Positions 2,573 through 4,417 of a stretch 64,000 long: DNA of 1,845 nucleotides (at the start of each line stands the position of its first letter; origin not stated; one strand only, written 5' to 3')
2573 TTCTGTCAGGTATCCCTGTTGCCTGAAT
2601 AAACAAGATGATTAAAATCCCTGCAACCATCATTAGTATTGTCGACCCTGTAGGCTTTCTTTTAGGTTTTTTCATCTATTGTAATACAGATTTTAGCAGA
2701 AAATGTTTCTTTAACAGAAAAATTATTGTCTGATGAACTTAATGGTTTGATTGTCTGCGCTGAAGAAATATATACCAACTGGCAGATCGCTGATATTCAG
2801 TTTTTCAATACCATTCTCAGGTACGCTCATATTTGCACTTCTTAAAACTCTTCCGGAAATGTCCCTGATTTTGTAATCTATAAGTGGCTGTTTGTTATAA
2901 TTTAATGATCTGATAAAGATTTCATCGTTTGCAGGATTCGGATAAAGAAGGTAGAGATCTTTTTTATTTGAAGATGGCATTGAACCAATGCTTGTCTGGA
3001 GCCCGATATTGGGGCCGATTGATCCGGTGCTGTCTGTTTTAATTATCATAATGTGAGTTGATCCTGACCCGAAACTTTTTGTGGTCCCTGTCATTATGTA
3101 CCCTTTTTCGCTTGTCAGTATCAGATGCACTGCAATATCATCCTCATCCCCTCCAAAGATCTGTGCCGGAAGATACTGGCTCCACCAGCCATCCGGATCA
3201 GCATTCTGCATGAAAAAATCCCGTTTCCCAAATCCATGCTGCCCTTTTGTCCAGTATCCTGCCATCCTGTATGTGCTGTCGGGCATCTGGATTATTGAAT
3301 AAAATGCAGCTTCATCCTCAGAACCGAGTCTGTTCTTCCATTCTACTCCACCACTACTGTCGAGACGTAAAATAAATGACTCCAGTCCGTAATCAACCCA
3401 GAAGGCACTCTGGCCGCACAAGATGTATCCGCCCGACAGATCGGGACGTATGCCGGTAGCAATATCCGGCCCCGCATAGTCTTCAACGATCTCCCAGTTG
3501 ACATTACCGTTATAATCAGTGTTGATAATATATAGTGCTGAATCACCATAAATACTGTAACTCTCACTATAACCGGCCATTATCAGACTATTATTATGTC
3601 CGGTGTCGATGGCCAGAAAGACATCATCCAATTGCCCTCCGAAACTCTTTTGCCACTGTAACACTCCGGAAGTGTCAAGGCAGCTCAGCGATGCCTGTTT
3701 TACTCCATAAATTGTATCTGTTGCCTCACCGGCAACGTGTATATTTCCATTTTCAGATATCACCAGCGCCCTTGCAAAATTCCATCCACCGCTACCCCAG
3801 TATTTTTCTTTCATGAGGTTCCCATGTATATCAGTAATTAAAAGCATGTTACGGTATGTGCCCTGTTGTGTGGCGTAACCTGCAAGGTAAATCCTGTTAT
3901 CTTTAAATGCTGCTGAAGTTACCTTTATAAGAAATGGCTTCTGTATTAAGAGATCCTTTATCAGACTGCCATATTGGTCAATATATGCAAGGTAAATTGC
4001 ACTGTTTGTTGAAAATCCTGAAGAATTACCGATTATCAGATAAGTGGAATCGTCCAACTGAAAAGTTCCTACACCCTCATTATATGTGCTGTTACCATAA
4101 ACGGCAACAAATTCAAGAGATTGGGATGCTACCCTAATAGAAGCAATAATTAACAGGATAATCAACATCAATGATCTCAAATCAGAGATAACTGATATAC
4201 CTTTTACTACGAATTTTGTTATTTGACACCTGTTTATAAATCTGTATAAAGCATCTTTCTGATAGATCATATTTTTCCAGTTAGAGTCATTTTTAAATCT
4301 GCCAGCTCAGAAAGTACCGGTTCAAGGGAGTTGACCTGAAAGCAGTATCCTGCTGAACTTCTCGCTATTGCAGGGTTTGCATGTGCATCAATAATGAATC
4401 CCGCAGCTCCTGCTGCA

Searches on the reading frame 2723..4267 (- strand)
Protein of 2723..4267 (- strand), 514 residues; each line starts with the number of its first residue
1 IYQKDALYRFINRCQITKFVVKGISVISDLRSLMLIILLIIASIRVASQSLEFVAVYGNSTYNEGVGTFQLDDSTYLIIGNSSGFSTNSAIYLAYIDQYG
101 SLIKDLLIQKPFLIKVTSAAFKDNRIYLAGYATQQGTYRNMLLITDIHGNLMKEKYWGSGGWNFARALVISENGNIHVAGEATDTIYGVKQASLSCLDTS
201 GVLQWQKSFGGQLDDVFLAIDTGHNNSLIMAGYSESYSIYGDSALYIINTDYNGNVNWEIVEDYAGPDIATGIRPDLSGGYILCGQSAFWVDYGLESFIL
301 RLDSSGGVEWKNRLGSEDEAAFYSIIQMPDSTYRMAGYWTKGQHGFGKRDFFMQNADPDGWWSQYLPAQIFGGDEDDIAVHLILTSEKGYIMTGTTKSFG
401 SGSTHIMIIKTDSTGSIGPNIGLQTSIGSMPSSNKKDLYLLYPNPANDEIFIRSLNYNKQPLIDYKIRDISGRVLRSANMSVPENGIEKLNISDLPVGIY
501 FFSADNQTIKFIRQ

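Call 70: search_protein_families(library=pfam, proteins=[window:2723-4267:-], max_evalue=0.00001)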
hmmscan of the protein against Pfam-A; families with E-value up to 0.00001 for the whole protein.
window:2723-4267:- (514 aa): 1 family
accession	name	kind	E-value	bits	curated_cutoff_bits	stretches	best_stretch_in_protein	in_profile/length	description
PF18962.6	Por_Secre_tail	-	1.5e-10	41.7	27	1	441-511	1-69/75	Secretion system C-terminal sorting domain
